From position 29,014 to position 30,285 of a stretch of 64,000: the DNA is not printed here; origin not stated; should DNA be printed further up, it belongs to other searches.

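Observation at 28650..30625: AT-rich cassette between two host terminators: Xre repressor + palindromic operator + two-gene operon of unassignable membrane proteins (best candidate for a novel system)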

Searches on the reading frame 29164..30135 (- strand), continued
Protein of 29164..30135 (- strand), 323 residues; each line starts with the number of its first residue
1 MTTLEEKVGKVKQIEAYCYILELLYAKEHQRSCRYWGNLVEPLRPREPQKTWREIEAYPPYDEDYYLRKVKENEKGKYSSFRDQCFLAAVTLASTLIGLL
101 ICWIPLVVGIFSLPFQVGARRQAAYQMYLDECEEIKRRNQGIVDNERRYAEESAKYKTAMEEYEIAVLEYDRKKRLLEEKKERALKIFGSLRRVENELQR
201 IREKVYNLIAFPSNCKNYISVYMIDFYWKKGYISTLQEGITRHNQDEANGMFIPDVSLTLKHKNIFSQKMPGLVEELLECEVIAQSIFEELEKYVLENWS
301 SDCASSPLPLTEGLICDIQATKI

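Call 52: list_cluster_members(proteins=[P0018, P0019, P0022, P0023, P0024, P0028, P0032, P0035, P0013, P0011])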
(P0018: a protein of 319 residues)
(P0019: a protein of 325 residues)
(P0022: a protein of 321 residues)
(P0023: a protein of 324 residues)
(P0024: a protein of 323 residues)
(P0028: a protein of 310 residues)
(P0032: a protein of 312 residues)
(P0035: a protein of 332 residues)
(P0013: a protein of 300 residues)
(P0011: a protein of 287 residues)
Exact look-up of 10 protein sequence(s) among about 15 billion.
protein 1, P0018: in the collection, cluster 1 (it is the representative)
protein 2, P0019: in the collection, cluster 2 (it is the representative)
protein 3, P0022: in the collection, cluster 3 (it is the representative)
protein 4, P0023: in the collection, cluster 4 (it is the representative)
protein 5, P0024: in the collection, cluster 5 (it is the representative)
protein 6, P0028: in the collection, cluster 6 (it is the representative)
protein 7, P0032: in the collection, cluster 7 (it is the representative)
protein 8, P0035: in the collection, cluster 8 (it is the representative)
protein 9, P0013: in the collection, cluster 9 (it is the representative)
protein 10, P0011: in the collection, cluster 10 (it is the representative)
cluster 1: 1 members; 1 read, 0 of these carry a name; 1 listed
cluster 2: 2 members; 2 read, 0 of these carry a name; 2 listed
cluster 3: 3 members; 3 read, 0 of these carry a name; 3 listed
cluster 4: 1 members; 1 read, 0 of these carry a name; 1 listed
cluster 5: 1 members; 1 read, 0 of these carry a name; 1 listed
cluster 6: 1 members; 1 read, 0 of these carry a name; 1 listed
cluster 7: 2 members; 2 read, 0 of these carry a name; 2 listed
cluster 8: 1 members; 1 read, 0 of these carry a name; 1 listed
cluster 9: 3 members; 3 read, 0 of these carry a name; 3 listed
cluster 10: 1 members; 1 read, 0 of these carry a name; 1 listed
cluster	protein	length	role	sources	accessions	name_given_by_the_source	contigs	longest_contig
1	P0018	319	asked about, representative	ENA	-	-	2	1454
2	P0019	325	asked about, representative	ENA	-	-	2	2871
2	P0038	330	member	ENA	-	-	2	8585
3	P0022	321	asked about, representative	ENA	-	-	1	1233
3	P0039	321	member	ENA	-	-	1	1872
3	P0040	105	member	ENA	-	-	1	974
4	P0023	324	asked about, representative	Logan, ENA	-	-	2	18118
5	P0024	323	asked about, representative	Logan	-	-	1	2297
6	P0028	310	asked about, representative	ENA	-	-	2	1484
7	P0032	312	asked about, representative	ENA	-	-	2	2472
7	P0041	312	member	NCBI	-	-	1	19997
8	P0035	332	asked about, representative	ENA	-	-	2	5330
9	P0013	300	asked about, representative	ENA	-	-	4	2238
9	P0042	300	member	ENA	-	-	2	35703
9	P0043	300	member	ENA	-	-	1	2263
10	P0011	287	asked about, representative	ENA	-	-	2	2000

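Call 58: search_dna_similar(query=window:29164-30135:-, collection=phages, mode=protein, max_evalue=0.01)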
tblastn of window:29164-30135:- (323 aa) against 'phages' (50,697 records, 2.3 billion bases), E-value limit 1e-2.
No match.

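Call 59: search_dna_similar(query=window:29164-30135:-, collection=plasmids, mode=protein, max_evalue=0.01)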
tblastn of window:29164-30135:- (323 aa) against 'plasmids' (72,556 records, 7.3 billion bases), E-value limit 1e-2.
No match.

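Call 62: find_encoding_contigs(protein=P0023, flank=8000, max_places=2)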
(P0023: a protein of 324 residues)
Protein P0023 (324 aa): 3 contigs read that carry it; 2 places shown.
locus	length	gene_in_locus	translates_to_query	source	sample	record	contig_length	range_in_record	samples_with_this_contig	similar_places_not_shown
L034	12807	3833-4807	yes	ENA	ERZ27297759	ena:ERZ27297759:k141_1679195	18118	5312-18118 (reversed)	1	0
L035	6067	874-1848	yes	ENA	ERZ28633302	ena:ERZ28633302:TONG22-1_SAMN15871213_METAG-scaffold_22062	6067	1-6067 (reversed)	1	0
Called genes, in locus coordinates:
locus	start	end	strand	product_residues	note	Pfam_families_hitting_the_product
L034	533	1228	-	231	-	PF00687:Ribosomal_L1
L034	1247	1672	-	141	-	PF03946:Ribosomal_L11_N, PF00298:Ribosomal_L11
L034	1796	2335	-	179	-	PF02357:NusG, PF00467:KOW (weak)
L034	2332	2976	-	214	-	PF00584:SecE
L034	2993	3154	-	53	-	PF00471:Ribosomal_L33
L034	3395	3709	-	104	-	PF12844:HTH_19, PF13560:HTH_31 (weak), PF01381:HTH_3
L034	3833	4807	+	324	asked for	-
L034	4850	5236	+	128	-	-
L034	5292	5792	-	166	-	PF00160:Pro_isomerase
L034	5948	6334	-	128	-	PF00636:Ribonuclease_3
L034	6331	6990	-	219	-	PF08876:DUF1836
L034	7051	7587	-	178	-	PF10688:Imp-YgjV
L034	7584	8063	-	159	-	-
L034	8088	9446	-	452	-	PF05167:DUF711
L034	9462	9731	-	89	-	PF01842:ACT, PF13740:ACT_6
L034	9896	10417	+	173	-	-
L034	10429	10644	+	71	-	-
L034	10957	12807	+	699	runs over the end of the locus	PF17132:Glyco_hydro_106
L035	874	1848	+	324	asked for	-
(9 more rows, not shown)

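Call 63: find_encoding_contigs(protein=P0042, flank=8000, max_places=2)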
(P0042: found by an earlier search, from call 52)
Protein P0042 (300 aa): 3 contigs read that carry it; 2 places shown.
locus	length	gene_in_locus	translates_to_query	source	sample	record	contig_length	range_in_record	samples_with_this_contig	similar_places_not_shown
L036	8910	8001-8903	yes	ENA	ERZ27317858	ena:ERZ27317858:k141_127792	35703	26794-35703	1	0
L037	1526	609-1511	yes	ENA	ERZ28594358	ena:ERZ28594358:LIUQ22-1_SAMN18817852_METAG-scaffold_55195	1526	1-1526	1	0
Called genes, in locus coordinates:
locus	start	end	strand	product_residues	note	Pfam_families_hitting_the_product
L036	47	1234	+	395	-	PF04015:DUF362, PF00037:Fer4 (faint), PF12797:Fer4_2 (faint), PF12838:Fer4_7 (weak), PF13187:Fer4_9 (faint), PF13237:Fer4_10, PF14697:Fer4_21 (weak)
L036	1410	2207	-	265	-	PF02698:DUF218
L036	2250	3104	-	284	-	PF10609:ParA, PF01656:CbiA, PF13614:AAA_31 (faint)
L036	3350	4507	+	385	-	PF01381:HTH_3, PF12844:HTH_19 (weak), PF13443:HTH_26 (faint), PF13560:HTH_31 (weak), PF13428:TPR_14 (faint)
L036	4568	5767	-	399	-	PF07690:MFS_1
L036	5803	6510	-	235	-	PF08713:DNA_alkylation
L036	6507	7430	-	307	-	PF02811:PHP (weak)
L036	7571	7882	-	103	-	PF13560:HTH_31 (weak), PF12844:HTH_19, PF01381:HTH_3, PF13443:HTH_26 (weak)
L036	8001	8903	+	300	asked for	-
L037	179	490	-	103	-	PF13560:HTH_31 (weak), PF12844:HTH_19, PF01381:HTH_3, PF13443:HTH_26 (weak)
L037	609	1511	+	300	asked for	-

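Call 64: find_encoding_contigs(protein=P0041, flank=8000, max_places=2)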
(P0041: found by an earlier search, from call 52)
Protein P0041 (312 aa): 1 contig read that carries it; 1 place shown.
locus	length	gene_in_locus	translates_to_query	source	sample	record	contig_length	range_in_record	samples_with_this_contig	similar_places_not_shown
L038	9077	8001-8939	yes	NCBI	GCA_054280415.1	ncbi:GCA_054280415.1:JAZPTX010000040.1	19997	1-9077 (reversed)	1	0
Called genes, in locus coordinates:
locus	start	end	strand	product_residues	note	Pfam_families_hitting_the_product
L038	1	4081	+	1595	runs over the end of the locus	PF09479:Flg_new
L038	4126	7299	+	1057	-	-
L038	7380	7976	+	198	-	-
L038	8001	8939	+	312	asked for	-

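Call 69: find_encoding_contigs(protein=P0035, flank=6000, max_places=2)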
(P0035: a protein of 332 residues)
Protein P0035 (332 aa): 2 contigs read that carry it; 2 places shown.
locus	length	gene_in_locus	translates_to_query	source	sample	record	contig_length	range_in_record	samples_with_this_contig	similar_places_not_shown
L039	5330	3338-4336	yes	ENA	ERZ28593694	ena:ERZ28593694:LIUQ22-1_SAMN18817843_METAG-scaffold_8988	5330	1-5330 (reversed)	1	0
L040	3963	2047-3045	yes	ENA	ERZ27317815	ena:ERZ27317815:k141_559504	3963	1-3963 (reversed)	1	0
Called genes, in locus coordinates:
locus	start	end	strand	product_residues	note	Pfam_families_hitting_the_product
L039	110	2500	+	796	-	-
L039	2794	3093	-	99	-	-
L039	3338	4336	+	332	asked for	PF14362:DUF4407 (faint)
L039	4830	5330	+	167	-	?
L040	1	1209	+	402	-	?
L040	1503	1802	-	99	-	-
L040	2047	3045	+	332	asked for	PF14362:DUF4407 (faint)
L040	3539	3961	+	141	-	?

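Call 70: find_encoding_contigs(protein=P0031, flank=6000, max_places=2)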
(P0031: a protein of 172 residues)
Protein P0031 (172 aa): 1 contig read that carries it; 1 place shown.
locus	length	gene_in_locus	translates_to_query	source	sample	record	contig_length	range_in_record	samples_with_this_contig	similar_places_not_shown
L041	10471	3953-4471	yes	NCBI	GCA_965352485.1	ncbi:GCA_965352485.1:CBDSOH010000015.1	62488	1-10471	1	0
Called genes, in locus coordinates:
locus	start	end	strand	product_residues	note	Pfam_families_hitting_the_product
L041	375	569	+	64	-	-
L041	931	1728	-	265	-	PF00795:CN_hydrolase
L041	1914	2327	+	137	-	-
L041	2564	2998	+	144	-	PF09537:DUF2383 (weak)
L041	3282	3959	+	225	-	-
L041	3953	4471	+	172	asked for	-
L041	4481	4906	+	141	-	-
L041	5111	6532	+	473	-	-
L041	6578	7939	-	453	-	PF00285:Citrate_synt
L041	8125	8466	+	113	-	PF20040:DUF6442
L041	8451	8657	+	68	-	PF13443:HTH_26 (weak), PF13560:HTH_31, PF12844:HTH_19 (weak), PF01381:HTH_3, PF13413:HTH_25 (weak)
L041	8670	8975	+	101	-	PF12650:DUF3784 (weak)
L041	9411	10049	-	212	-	PF14804:Jag_N, PF13083:KH_KhpA-B, PF01424:R3H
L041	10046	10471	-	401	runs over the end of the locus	PF02096:60KD_IMP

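Call 80: find_encoding_contigs(protein=P0013, flank=3000, max_places=4)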
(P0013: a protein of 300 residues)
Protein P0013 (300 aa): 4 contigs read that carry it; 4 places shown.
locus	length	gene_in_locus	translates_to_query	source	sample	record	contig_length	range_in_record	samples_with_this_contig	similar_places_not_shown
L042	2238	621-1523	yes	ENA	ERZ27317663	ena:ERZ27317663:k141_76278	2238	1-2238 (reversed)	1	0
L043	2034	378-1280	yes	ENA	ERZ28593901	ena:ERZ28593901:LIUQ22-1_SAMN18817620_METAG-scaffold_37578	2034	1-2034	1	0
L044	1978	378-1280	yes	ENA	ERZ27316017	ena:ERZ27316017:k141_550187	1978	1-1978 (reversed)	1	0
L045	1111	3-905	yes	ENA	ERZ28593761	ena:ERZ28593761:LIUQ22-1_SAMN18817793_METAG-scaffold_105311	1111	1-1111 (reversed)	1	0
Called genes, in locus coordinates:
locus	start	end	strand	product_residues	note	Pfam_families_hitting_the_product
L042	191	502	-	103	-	PF13560:HTH_31 (weak), PF12844:HTH_19, PF01381:HTH_3, PF13443:HTH_26 (weak)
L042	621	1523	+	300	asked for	-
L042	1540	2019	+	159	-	-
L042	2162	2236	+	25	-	?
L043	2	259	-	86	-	?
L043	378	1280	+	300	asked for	-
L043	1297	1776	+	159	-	-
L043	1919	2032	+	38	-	?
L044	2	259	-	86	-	?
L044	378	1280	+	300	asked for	-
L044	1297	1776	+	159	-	-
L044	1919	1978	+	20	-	?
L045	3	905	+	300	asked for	?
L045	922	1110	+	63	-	?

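Call 81: find_encoding_contigs(protein=P0037, flank=10000, max_places=2)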
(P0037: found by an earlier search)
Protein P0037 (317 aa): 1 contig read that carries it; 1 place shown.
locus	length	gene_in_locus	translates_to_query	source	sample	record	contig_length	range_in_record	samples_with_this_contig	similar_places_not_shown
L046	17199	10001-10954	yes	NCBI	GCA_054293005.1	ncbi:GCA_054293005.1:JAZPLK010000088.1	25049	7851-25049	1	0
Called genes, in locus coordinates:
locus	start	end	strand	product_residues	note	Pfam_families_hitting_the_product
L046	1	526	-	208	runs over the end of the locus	PF01634:HisG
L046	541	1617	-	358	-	PF13393:tRNA-synt_His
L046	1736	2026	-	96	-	PF01371:Trp_repressor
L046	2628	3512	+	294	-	PF00701:DHDPS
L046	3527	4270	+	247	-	PF01113:DapB_N, PF05173:DapB_C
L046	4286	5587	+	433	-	PF00278:Orn_DAP_Arg_deC, PF02784:Orn_Arg_deC_N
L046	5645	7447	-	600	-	PF13676:TIR_2 (weak)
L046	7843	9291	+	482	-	PF07613:DUF1576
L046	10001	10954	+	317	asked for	-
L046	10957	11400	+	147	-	-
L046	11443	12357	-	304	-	PF04204:HTS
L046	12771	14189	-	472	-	PF01053:Cys_Met_Meta_PP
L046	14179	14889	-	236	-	PF06541:ABC_trans_CmpB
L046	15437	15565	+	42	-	-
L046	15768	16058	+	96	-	PF03992:ABM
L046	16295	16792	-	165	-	-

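Call 84: search_protein_families(library=padloc, alignment_id=A3, max_evalue=0.01)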
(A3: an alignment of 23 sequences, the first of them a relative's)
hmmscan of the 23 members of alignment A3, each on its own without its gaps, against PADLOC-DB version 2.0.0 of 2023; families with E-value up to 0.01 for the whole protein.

A. member 1, P0001 (323 aa): 0 families

B. families by the number of members that match (of 23 scanned): 6 families
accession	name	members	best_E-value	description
PDLC04406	PDC-M09A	1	0.00028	-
PDLC03868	LmuB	1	0.00081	-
PDLC00612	ZorB1|ZorB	1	0.0016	MotB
PDLC01177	CorA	1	0.0029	CorA-like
PDLC00641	ZorB2|ZorB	1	0.0031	MotB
PDLC02575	DrmA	1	0.0053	DrmA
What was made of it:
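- On Known or candidate anti-phage defence systems (PADLOC-DB 2.0): The 23 family members give only scattered single-member coiled-coil hits (call 84).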

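Call 85: search_protein_families(library=phrogs, alignment_id=A3, max_evalue=0.01)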
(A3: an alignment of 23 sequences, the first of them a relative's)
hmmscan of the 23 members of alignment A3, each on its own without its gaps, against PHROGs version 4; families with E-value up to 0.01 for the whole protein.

A. member 1, P0001 (323 aa): 0 families

B. families by the number of members that match (of 23 scanned): 7 families
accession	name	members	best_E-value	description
phrog_739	-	1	0.00073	Rz-like spanin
phrog_1686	-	1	0.0011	tail length tape measure protein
phrog_214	-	1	0.0025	Rz-like spanin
phrog_4704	-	1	0.0026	tail length tape measure protein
phrog_16465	-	1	0.0027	exonuclease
phrog_17271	-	1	0.0031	-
phrog_12047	-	1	0.0042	ParB-like partition nuclease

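Call 91: fold_search(model_id=the predicted structure, library=viral)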
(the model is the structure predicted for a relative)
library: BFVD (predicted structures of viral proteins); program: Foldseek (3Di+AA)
matches with E <= 10: 47; with E <= 0.001: 0
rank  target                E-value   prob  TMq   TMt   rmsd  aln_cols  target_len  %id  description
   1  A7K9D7                6.1e-01  0.10  0.16  0.15  47.0       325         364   14  Uncharacterized protein z527L [Chlorovirus heliozoae]
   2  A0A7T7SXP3            8.4e-01  0.23  0.22  0.28  30.5       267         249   13  (no name in the UniProt tables at hand)
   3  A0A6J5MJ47            9.4e-01  0.08  0.12  0.13  42.0       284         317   14  Scaffolding protein [uncultured Caudovirales phage]
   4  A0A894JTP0            1.3e+00  0.09  0.18  0.16  42.4       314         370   13  (no name in the UniProt tables at hand)
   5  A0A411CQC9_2          1.7e+00  0.11  0.22  0.10  41.4       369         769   13  Tape measure protein [Arthrobacter phage Sonali]
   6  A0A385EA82            2.2e+00  0.04  0.13  0.13  45.1       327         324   12  Uncharacterized protein [Caulobacter phage CcrPW]
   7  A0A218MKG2            2.8e+00  0.04  0.13  0.13  43.9       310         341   15  Uncharacterized protein [uncultured virus]
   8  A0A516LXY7            2.8e+00  0.03  0.12  0.06  39.6       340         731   13  (no name in the UniProt tables at hand)
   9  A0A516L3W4            3.3e+00  0.06  0.15  0.14  43.0       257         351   11  (no name in the UniProt tables at hand)
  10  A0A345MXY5            3.7e+00  0.08  0.24  0.26  32.0       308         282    8  (no name in the UniProt tables at hand)
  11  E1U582                3.7e+00  0.03  0.11  0.11  19.4       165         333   16  RNA-dependent RNA polymerase (Fragment) [Tomato spotted wilt virus]
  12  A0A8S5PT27            3.7e+00  0.03  0.15  0.04  60.0       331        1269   11  Chromosome segregation ATPase [Siphoviridae sp. ct96x5]
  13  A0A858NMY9            3.9e+00  0.03  0.15  0.11  39.4       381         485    7  (no name in the UniProt tables at hand)
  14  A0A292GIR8            3.9e+00  0.03  0.15  0.05  56.8       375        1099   13  (no name in the UniProt tables at hand)
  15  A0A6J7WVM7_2          4.1e+00  0.06  0.23  0.09  24.6       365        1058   13  Phage tail tape measure protein [uncultured Caudovirales phage]
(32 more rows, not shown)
